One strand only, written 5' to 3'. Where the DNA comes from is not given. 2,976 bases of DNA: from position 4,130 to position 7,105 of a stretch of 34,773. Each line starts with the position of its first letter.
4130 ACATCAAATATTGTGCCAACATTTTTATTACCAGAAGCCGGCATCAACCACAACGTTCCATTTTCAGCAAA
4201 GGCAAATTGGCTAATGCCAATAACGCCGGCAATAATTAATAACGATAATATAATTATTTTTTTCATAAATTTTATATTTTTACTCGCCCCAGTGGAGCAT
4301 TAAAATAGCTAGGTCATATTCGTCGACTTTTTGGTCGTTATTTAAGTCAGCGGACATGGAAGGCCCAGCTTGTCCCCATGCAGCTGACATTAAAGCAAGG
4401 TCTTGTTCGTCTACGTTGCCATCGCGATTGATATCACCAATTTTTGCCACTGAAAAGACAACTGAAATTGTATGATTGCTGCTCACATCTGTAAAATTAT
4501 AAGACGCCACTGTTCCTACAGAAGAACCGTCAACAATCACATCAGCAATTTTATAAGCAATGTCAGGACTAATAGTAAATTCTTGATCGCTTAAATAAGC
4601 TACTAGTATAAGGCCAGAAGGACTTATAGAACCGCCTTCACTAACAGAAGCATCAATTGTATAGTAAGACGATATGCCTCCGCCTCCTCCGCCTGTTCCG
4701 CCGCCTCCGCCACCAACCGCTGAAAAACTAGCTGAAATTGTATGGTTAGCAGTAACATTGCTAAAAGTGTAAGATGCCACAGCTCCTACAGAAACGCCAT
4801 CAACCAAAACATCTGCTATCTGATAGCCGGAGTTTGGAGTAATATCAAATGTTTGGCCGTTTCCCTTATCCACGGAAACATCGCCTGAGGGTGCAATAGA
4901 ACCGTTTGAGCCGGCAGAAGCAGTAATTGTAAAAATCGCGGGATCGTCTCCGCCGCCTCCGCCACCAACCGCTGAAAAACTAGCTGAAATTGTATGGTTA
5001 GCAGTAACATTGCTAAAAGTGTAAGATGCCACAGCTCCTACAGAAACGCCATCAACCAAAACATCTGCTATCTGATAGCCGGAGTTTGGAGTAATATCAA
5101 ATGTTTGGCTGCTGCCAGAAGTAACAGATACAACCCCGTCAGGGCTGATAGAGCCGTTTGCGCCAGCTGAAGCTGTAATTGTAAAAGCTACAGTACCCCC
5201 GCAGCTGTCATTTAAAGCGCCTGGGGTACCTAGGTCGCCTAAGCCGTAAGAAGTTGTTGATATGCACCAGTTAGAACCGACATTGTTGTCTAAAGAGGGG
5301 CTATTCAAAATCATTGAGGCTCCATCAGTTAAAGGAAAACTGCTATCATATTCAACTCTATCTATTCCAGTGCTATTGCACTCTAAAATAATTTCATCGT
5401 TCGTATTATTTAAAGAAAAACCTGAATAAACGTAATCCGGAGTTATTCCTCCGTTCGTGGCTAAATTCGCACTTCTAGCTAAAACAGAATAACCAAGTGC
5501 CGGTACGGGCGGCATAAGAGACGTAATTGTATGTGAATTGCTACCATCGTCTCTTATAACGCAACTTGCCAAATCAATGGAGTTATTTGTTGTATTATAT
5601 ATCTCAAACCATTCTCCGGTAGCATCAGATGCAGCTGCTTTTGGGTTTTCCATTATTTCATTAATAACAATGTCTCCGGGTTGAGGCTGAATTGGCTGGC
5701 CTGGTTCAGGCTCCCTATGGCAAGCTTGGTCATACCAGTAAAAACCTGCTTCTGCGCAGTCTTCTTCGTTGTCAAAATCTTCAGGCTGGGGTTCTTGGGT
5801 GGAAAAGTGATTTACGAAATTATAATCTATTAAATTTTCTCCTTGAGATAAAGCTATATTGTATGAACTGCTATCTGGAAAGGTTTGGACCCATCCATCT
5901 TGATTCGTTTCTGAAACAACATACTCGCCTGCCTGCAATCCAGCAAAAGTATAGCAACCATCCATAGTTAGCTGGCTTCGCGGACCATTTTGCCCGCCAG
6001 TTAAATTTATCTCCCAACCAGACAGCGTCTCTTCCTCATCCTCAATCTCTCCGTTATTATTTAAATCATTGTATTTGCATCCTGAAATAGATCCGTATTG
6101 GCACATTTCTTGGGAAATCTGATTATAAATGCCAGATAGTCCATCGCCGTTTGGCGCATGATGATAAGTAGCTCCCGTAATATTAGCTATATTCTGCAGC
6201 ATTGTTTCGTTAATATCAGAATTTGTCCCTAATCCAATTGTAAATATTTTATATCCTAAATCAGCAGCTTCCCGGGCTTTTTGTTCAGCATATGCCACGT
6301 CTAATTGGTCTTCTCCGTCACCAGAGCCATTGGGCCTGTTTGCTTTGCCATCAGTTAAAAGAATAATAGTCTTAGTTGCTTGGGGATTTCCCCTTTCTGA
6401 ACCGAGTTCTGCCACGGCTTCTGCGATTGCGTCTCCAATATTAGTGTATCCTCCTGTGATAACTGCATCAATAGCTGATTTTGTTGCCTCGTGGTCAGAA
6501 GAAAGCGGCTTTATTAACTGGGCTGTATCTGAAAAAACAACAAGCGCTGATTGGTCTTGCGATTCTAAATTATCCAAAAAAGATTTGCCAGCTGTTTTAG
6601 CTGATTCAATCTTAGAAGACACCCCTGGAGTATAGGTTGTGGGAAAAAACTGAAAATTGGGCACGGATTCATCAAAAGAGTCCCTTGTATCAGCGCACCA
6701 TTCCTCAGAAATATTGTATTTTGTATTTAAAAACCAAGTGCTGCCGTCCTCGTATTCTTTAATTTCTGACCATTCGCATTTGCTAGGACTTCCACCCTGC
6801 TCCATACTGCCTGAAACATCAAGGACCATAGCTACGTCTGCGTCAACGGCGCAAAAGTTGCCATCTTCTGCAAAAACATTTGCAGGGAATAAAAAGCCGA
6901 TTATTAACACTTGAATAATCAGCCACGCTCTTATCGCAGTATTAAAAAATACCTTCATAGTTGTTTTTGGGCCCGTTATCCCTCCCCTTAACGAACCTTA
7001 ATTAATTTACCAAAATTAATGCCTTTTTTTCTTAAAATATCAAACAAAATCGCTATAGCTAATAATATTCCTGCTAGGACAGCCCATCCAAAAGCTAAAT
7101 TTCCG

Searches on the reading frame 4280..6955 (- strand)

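Call 57: search_protein_families(library=pfam, proteins=[window:4280-6955:-], max_evalue=0.001)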
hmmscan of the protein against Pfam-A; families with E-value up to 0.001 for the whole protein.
window:4280-6955:- (891 aa): 8 families
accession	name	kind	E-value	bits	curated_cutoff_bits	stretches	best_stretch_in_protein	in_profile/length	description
PF00092.34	VWA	-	3.9e-18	66.7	23.8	1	114-277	15-172/174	von Willebrand factor type A domain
PF00932.25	LTD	-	9.2e-15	55.4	34.3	1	424-536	3-107/109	Lamin Tail Domain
PF13519.12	VWA_2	-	1.2e-14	55.3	27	1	113-204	18-107/107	von Willebrand factor type A domain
PF00404.24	Dockerin_1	-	2.2e-08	34.6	22.9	1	840-886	2-53/57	Dockerin type I domain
PF17210.9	SdrD_B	-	3.1e-07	31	29.7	1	294-366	7-81/112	SdrD B-like domain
PF02470.25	MlaD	-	3.8e-05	24.3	25.1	0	630-653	19-41/81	MlaD protein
PF05494.18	MlaC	-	4.3e-05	23.8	26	0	624-658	125-159/166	MlaC protein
PF13768.12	VWA_3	-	0.00011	22.7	27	1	119-265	20-154/155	von Willebrand factor type A domain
